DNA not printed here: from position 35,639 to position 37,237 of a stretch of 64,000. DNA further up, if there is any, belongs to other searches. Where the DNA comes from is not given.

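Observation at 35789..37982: Agmatinase plus a SpeD-type pyruvoyl decarboxylase fused to a deoxyhypusine-synthase-like domain that seems to lack the catalytic lysine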

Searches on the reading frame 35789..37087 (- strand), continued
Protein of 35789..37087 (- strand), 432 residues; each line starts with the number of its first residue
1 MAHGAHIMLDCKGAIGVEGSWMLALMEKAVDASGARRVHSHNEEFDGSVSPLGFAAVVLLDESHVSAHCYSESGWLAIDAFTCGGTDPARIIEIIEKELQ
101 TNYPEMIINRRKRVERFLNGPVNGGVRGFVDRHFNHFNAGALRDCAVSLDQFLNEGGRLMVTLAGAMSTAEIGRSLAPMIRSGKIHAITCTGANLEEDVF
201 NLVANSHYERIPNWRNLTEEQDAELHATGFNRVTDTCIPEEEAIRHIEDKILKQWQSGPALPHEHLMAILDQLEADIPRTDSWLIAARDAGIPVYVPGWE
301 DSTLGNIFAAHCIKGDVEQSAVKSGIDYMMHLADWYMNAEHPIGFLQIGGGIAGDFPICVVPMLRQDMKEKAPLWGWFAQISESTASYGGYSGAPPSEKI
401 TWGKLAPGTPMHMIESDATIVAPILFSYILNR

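Call 41: find_encoding_contigs(protein=P0102, flank=5000, max_places=3)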
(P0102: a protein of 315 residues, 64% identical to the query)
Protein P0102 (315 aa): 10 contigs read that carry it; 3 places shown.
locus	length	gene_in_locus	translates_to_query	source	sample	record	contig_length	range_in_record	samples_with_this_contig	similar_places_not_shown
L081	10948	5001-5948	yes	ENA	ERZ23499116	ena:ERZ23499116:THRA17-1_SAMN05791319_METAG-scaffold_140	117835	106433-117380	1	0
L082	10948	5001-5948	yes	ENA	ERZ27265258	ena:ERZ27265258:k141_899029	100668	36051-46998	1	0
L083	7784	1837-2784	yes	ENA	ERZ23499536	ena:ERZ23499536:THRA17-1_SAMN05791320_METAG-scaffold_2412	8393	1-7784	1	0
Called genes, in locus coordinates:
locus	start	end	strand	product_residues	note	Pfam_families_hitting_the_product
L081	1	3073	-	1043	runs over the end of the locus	-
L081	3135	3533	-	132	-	PF19479:DUF6015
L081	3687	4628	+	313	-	PF00491:Arginase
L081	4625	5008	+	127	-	PF02675:AdoMet_dc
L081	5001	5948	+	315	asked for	PF01916:DS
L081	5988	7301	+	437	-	PF00246:Peptidase_M14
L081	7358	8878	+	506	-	PF02789:Peptidase_M17_N, PF00883:Peptidase_M17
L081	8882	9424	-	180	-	-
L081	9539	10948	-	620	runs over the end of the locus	?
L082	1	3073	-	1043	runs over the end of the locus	-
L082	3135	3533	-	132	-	PF19479:DUF6015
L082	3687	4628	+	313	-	PF00491:Arginase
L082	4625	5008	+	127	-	PF02675:AdoMet_dc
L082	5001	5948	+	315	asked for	PF01916:DS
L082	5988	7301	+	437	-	PF00246:Peptidase_M14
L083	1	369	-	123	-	?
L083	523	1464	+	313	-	PF00491:Arginase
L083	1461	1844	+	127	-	PF02675:AdoMet_dc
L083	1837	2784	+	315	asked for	PF01916:DS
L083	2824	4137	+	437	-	PF00246:Peptidase_M14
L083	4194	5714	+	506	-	PF02789:Peptidase_M17_N, PF00883:Peptidase_M17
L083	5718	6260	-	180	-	-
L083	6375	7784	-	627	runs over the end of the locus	PF00012:HSP70, PF06723:MreB_Mbl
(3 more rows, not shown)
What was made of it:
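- On SpeDA (SpeD-derived pyruvoyl arginine decarboxylase): The clustering is met (call 41).
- Closest known: speB-speDA-speY gene cluster of Marine Group II/III archaea. Same: Unfused relatives found here (L081-L083) have the order Arginase -> AdoMet_dc -> DS and the same flanking genes as the window (call 41).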

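Call 42: search_protein_families(library=pfam, proteins=[P0086], max_evalue=0.01)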
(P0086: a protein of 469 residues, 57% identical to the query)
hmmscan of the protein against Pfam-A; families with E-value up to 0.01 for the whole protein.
P0086 (469 aa): 2 families
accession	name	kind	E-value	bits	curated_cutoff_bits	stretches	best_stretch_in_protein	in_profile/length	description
PF01916.23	DS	-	1.2e-39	136.8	27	1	164-465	11-286/288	Deoxyhypusine synthase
PF02675.21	AdoMet_dc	-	1.6e-15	57.8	25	1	31-114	18-98/107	S-adenosylmethionine decarboxylase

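Call 49: search_protein_families(library=pfam, proteins=[L031:5250-5741:+, L031:7156-7695:-, L026:4009-5814:+, L026:7035-7913:+, L026:7926-8888:+, L015:1777-2829:+, L015:4070-4885:-, L022:4751-5935:+, L022:7102-8040:-, L023:7327-8004:-], max_evalue=0.001)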
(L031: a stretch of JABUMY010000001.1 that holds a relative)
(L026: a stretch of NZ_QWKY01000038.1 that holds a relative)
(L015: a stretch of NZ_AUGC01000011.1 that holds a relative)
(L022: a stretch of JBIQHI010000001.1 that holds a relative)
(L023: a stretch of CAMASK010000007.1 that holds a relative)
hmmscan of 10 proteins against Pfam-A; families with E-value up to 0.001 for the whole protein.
L031:5250-5741:+ (163 aa): 0 families

L031:7156-7695:- (179 aa): 1 family
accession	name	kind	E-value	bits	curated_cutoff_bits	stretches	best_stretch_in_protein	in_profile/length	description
PF05685.18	Uma2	-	7.3e-30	104.1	27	1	14-154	2-151/172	Putative restriction endonuclease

L026:4009-5814:+ (601 aa): 0 families

L026:7035-7913:+ (292 aa): 4 families
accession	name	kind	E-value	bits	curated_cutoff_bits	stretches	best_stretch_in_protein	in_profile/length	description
PF01614.24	IclR_C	-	6.7e-33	114.1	24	1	104-267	10-173/174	Bacterial transcriptional regulator IclR C-terminal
PF09339.16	HTH_IclR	-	1.3e-10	41.3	22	1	30-77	1-48/52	IclR helix-turn-helix domain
PF25213.1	HVO_A0261_N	-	0.00046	20.4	35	0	51-87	28-64/86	HVO_A0261 N-terminal domain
PF12840.13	HTH_20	-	0.00055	20.3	27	0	51-78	22-49/51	Helix-turn-helix domain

L026:7926-8888:+ (320 aa): 1 family
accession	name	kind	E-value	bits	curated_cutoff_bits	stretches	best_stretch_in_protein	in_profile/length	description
PF03480.18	DctP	-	3e-31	109.2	23.4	1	31-301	8-281/286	Bacterial extracellular solute-binding protein, family 7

L015:1777-2829:+ (350 aa): 1 family
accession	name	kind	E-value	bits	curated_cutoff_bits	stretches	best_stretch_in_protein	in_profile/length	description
PF05893.19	LuxC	-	1.2e-08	34.7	21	1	26-223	33-241/401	Acyl-CoA reductase (LuxC)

L015:4070-4885:- (271 aa): 0 families

L022:4751-5935:+ (394 aa): 1 family
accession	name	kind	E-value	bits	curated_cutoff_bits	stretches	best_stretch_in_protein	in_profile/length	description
PF08002.16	DUF1697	-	9.7e-44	149.5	24.4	1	217-352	2-137/137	Protein of unknown function (DUF1697)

L022:7102-8040:- (312 aa): 1 family
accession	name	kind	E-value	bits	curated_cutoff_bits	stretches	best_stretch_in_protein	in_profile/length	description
PF00491.26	Arginase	-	6.9e-67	226.3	22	1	46-304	2-277/280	Arginase family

L023:7327-8004:- (225 aa): 1 family
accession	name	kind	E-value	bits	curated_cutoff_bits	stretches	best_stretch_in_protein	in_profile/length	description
PF00156.33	Pribosyltran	-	2.9e-17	62.9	26.3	1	13-168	14-128/158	Phosphoribosyl transferase domain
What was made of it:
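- Tried and rejected: Pfam scans of neighbours in Flavisolibacter, Meiothermus, Thermonema and Bacteriovorax loci found unrelated genes (call 49).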

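Call 69: predict_structure(alignment_id=A2)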
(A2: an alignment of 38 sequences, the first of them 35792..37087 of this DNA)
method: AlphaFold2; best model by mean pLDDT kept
length: 432 residues; sequences in the alignment: 38
mean_pLDDT: 89.4   pTM: 0.74
mean pLDDT of the five models: 89.4, 89.0, 85.3, 85.0, 76.8
residues with pLDDT >= 90: 285; 70-90: 119; 50-70: 23; < 50: 5
segments of 3 or more residues with pLDDT < 50: 386-389
pLDDT, mean of each block of 10 residues (from residue 1): 77 91 97 90 85 91 89 91 85 96 91 70 80 80 95 97 71 89 97 92 93 86 94 87 96 97 97 95 96 94 95 97 94 95 91 87 94 95 56 80 92 86 93 74
secondary structure, 60 per line:
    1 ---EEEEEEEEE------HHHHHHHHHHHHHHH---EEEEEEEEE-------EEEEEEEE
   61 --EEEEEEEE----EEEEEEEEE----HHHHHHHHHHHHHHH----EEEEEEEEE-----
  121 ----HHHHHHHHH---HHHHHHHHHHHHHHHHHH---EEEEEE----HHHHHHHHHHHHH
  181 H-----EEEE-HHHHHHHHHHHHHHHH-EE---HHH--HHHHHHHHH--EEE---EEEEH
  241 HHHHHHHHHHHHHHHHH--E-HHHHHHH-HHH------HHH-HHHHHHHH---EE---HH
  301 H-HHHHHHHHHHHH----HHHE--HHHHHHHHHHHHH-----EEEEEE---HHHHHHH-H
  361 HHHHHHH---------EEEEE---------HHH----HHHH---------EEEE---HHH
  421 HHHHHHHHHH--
elements in order: E4-12 H19-33 E37-45 E53-60 E63-70 E75-83 H88-102 E107-115 H125-133 H137-154 E158-163 H168-181 E187-190 H192-207 H219-227 E230-232 E236-239 H240-257 H262-268 H283-290 H303-314 H325-337 E343-348 H352-358 H360-367 E377-381 H398-401 E411-414 H418-430
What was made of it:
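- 35789..37087 (-): Single 432-aa ORF: SpeDA-type pyruvoyl decarboxylase domain fused to a SpeY/DHS-like domain. AlphaFold2 mean pLDDT 89.4 and pTM 0.74, with lower confidence only in the linker (about 111-140) and the loop 386-389 (call 69).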

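Call 71: find_homologous_proteins(query=L022:5932-6987:+, max_evalue=1e-20)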
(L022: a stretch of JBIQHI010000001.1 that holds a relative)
Query L022:5932-6987:+ (352 aa): 8000 proteins with E <= 1e-20 among 8000 candidates; the best 120 are listed.
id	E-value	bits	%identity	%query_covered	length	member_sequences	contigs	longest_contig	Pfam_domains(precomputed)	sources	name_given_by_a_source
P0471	4.8e-229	778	100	94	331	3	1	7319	PF01916.24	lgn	-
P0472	3.9e-209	712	90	94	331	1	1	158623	PF01916.24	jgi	jgi:deoxyhypusine synthase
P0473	2.0e-205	700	89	95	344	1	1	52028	PF01916.24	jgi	-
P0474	1.0e-190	652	83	93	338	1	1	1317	PF01916.24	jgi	jgi:deoxyhypusine synthase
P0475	2.0e-188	644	82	94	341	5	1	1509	PF01916.24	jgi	jgi:deoxyhypusine synthase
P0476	5.3e-187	639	82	93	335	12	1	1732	PF01916.24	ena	-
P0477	3.6e-186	637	79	93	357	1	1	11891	PF01916.24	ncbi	-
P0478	4.8e-185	633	82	94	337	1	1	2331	PF01916.24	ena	-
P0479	2.7e-184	630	78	94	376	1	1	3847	PF01916.24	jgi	jgi:deoxyhypusine synthase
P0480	8.2e-184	629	80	93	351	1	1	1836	PF01916.24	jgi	jgi:deoxyhypusine synthase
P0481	8.7e-184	629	77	93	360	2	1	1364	PF01916.24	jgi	jgi:deoxyhypusine synthase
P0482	4.2e-183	626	76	94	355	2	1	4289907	PF01916.24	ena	-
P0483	6.7e-183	626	77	94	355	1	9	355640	PF01916.24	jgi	jgi:deoxyhypusine synthase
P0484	7.2e-182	622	79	93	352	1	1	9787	PF01916.24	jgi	jgi:deoxyhypusine synthase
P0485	3.5e-181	620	77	94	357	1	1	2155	PF01916.24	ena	-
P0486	2.3e-180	617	78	93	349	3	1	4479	PF01916.24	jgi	jgi:deoxyhypusine synthase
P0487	4.8e-180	616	78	94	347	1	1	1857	PF01916.24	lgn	-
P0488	1.2e-179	615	80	94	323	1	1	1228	PF01916.24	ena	-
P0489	3.1e-179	614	76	94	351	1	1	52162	PF01916.24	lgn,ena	-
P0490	8.4e-179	612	79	94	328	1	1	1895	PF01916.24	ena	-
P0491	3.3e-178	610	78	93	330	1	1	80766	PF01916.24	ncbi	ncbi:MAG: deoxyhypusine synthase family protein [Phycisphaerales bacterium]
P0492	6.9e-178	609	72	94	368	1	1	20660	PF01916.24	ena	-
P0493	1.7e-177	608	75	94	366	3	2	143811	PF01916.24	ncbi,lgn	-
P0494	3.2e-177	607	75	94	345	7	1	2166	PF01916.24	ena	-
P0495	3.2e-177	607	76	94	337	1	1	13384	PF01916.24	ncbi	-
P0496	4.7e-177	607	76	94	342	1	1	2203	PF01916.24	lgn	-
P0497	2.3e-175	601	73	96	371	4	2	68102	PF01916.24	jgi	jgi:deoxyhypusine synthase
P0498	9.5e-175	599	76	94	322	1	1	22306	PF01916.24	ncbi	-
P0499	1.4e-174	598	73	99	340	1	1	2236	PF01916.24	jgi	jgi:deoxyhypusine synthase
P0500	2.2e-174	598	78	93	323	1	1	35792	PF01916.24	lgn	-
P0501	2.9e-174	597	75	93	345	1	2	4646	PF01916.24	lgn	-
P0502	3.8e-174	597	75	93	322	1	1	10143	PF01916.24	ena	-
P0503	4.1e-174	597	73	96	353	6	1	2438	PF01916.24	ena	-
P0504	7.6e-174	596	75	93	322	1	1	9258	PF01916.24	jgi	-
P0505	8.7e-174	596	72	99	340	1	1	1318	PF01916.24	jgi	jgi:deoxyhypusine synthase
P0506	1.1e-173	595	74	94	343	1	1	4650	PF01916.24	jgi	-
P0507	1.3e-173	595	77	94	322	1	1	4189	PF01916.24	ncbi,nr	ncbi:MAG: deoxyhypusine synthase family protein [Phycisphaerales bacterium]|nr:deoxyhypusine synthas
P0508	2.5e-173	594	76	93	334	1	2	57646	PF01916.24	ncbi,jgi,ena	-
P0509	3.1e-173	594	76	94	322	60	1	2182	PF01916.24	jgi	jgi:deoxyhypusine synthase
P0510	4.1e-173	594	75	93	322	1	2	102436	PF01916.24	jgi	jgi:deoxyhypusine synthase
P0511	5.1e-173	593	73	99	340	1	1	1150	PF01916.24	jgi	jgi:deoxyhypusine synthase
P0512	5.5e-173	593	75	94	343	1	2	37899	PF01916.24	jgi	jgi:deoxyhypusine synthase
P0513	6.0e-173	593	76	94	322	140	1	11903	PF01916.24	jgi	-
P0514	6.6e-173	593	74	94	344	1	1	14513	PF01916.24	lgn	-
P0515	6.8e-173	593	77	95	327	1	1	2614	PF01916.24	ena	-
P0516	8.7e-173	593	73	94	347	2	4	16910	PF01916.24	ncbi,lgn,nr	ncbi:MAG: deoxyhypusine synthase family protein [Phycisphaerales bacterium]|nr:deoxyhypusine synthas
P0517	9.1e-173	592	77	93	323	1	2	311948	PF01916.24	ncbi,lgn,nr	ncbi:MAG TPA: deoxyhypusine synthase family protein [Phycisphaerales bacterium]|nr:deoxyhypusine syn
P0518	9.6e-173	592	77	92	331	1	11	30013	PF01916.24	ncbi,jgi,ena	-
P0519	1.6e-172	592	74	94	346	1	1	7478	PF01916.24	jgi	-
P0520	3.9e-172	590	77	93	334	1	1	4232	PF01916.24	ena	-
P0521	5.3e-172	590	72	99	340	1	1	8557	PF01916.24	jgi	jgi:deoxyhypusine synthase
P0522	5.9e-172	590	77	93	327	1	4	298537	PF01916.24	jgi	jgi:deoxyhypusine synthase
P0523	6.0e-172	590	77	93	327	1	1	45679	PF01916.24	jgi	jgi:deoxyhypusine synthase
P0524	6.3e-172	590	77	93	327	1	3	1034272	PF01916.24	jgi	jgi:deoxyhypusine synthase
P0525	7.7e-172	589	75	94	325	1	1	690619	PF01916.24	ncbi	ncbi:MAG: deoxyhypusine synthase family protein [Phycisphaerales bacterium]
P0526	9.4e-172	589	74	94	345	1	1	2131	PF01916.24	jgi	jgi:deoxyhypusine synthase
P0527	1.0e-171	589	76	93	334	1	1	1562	PF01916.24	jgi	-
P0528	1.0e-171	589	74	98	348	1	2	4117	PF01916.24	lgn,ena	-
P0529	1.0e-171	589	76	94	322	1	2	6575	PF01916.24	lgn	-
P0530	1.3e-171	589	77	94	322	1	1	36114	PF01916.24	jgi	jgi:deoxyhypusine synthase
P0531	1.4e-171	589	77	93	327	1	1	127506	PF01916.24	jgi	jgi:deoxyhypusine synthase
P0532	1.5e-171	588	74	93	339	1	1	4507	PF01916.24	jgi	jgi:deoxyhypusine synthase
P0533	2.2e-171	588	73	98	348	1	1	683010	PF01916.24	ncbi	ncbi:MAG: deoxyhypusine synthase family protein [Planctomycetota bacterium]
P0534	2.3e-171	588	75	93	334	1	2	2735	PF01916.24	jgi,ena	jgi:deoxyhypusine synthase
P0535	2.5e-171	588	74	93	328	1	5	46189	PF01916.24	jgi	jgi:deoxyhypusine synthase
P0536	3.6e-171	587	76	94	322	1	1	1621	PF01916.24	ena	-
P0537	3.9e-171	587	76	93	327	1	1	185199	PF01916.24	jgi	jgi:deoxyhypusine synthase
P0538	3.9e-171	587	76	93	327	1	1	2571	PF01916.24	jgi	jgi:deoxyhypusine synthase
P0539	4.0e-171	587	76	93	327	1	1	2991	PF01916.24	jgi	jgi:deoxyhypusine synthase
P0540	4.8e-171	587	73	98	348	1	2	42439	PF01916.24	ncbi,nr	ncbi:MAG: deoxyhypusine synthase family protein [Planctomycetia bacterium]|nr:deoxyhypusine synthase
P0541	4.8e-171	587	75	93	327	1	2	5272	PF01916.24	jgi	jgi:deoxyhypusine synthase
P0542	4.9e-171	587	72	96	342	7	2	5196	PF01916.24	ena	-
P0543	5.2e-171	587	74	93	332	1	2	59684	PF01916.24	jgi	-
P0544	5.2e-171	587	74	93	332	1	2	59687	PF01916.24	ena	-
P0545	8.7e-171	586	75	93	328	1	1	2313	PF01916.24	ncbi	-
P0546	8.8e-171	586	72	97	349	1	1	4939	PF01916.24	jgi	jgi:deoxyhypusine synthase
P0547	1.0e-170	586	77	93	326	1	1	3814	PF01916.24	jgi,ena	-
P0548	1.2e-170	585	73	95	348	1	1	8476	PF01916.24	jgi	jgi:deoxyhypusine synthase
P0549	1.2e-170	585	73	98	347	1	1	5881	PF01916.24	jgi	jgi:deoxyhypusine synthase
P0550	1.5e-170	585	75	93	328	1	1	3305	PF01916.24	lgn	-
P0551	1.6e-170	585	75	93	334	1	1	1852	PF01916.24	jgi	-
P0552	1.7e-170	585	74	94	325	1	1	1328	PF01916.24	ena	-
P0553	1.9e-170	585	72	98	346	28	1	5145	PF01916.24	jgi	jgi:deoxyhypusine synthase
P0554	1.9e-170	585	75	93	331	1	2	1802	PF01916.24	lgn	-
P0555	2.2e-170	585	76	94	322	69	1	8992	PF01916.24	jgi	-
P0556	2.4e-170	584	75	93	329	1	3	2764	PF01916.24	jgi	-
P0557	2.5e-170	584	75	93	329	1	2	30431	PF01916.24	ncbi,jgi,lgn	ncbi:MAG: deoxyhypusine synthase family protein [Verrucomicrobiota bacterium]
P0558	2.6e-170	584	74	93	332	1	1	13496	PF01916.24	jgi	-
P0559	2.6e-170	584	74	93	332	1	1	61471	PF01916.24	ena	-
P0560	3.1e-170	584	74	93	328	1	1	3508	PF01916.24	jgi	jgi:deoxyhypusine synthase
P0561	3.4e-170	584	71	100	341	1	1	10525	PF01916.24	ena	-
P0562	3.5e-170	584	74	93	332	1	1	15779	PF01916.24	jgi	-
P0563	3.5e-170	584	74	93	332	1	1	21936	PF01916.24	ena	-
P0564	4.1e-170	584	86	82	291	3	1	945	PF01916.24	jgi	jgi:deoxyhypusine synthase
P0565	4.1e-170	584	75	93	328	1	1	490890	PF01916.24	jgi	jgi:deoxyhypusine synthase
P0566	4.3e-170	584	76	93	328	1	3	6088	PF01916.24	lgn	-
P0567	4.7e-170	584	72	99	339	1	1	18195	PF01916.24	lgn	-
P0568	4.8e-170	583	74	93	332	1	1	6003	PF01916.24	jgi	jgi:deoxyhypusine synthase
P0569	5.9e-170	583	75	93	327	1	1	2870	PF01916.24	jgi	-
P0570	6.0e-170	583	71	99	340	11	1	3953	PF01916.24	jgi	jgi:deoxyhypusine synthase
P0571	7.5e-170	583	75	93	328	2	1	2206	PF01916.24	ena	-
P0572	7.6e-170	583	74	93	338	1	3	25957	PF01916.24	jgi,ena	-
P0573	1.1e-169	582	74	93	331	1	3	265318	PF01916.24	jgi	jgi:deoxyhypusine synthase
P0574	1.1e-169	582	74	93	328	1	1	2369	PF01916.24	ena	-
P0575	1.2e-169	582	71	100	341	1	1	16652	PF01916.24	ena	-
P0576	1.4e-169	582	74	99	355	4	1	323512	PF01916.24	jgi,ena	-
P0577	1.5e-169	582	75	94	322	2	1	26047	PF01916.24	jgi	-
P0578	1.6e-169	582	74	93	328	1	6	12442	PF01916.24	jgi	jgi:deoxyhypusine synthase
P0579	1.8e-169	582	74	94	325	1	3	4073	PF01916.24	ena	-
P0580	2.1e-169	581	74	93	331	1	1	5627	PF01916.24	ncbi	-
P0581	2.1e-169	581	76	94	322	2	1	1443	PF01916.24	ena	-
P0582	2.2e-169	581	75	93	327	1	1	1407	PF01916.24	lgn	-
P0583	2.4e-169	581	74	93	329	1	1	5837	PF01916.24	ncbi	-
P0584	2.6e-169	581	73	100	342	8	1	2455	PF01916.24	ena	-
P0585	2.7e-169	581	76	93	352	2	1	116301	PF01916.24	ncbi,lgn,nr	ncbi:MAG: deoxyhypusine synthase [Phycisphaerales bacterium]|nr:deoxyhypusine synthase [Phycisphaera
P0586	2.8e-169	581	75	93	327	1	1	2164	PF01916.24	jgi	jgi:deoxyhypusine synthase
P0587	2.9e-169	581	74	93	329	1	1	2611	PF01916.24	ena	-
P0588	3.0e-169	581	74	94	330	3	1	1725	PF01916.24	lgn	-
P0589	3.2e-169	581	74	93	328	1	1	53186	PF01916.24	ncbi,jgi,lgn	-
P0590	3.3e-169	581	75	93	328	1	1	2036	PF01916.24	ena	-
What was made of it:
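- Tried and rejected: A homologue search with a Planctomycetaceae member returned only MAG-derived names (call 71).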

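Call 72: fold_search(model_id=the predicted structure, library=pdb)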
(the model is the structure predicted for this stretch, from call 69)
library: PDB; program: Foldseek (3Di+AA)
matches with E <= 10: 1418; with E <= 0.001: 106
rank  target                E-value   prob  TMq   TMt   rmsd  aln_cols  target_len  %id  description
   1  8put_A                8.9e-17  1.00  0.56  0.76   3.7       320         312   22  IF5A in complex with Deoxyhypusine synthase (released 2024-07-03)
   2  6p4v_B                1.2e-16  1.00  0.59  0.77   2.9       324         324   18  1.65 Angstrom ternary complex of Deoxyhypusine synthase with cofactor NAD and spermidine mimic inhibitor GC7 (released 2020-04-01)
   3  8a0g_A                2.3e-16  1.00  0.58  0.74   3.4       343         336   17  Human deoxyhypusine synthase with trapped transition state (released 2023-04-05)
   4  9iea_A                2.3e-16  1.00  0.56  0.72   3.8       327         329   17  Human Deoxyhypusine Synthase Fragment Screening Campaign - ligand VT00257 (released 2026-01-21)
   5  9iej_A                2.8e-16  1.00  0.58  0.77   3.0       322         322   18  Human Deoxyhypusine Synthase Fragment Screening Campaign - ligand VT00417 (released 2026-01-21)
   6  9iea_B                3.5e-16  1.00  0.56  0.71   5.0       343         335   18  Human Deoxyhypusine Synthase Fragment Screening Campaign - ligand VT00257 (released 2026-01-21)
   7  1roz_B                4.0e-16  1.00  0.58  0.77   3.0       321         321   17  Deoxyhypusine synthase holoenzyme in its low ionic strength, high pH crystal form (released 2004-07-13)
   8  6xxh_A                4.2e-16  1.00  0.56  0.72   3.8       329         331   17  Crystal Structure of Human Deoxyhypusine Synthase in apo form (released 2020-04-15)
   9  9idi_A                5.0e-16  1.00  0.58  0.72   3.3       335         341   17  Human Deoxyhypusine Synthase Fragment Screening Campaign - ligand VT00154 (released 2026-01-21)
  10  7a6t_B                5.7e-16  1.00  0.57  0.73   4.0       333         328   18  Crystal Structure of Asn173Ser variant of Human Deoxyhypusine Synthase in complex with NAD and spermidine (released 2022-03-23)
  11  8a0f_B                6.0e-16  1.00  0.58  0.76   3.6       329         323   17  Crystal structure of human deoxyhypusine synthase variant K329A in complex with NAD and SPD (released 2023-04-05)
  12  9iee_A                6.4e-16  1.00  0.58  0.74   3.0       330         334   17  Human Deoxyhypusine Synthase Fragment Screening Campaign - ligand VT00403 (released 2026-01-21)
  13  9id2_A                8.1e-16  1.00  0.58  0.73   3.4       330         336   17  Human Deoxyhypusine Synthase Fragment Screening Campaign - ligand VT00019 (released 2026-01-21)
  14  9ies_A                8.6e-16  1.00  0.57  0.72   3.6       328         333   17  Human Deoxyhypusine Synthase Fragment Screening Campaign - ligand VT00445 (released 2026-01-21)
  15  9idj_A                1.0e-15  1.00  0.58  0.73   3.0       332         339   17  Human Deoxyhypusine Synthase Fragment Screening Campaign - ligand VT00155 (released 2026-01-21)
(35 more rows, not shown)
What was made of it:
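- On Canonical deoxyhypusine synthase (DHS): Foldseek top hits are all DHS, at TM 0.70-0.77 normalised to target (call 72).
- Closest known: Canonical deoxyhypusine synthase. Same: Same fold (TM 0.70-0.77, call 72), NAD-site residues, catalytic Lys329 equivalent, Glu323 and Trp327.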
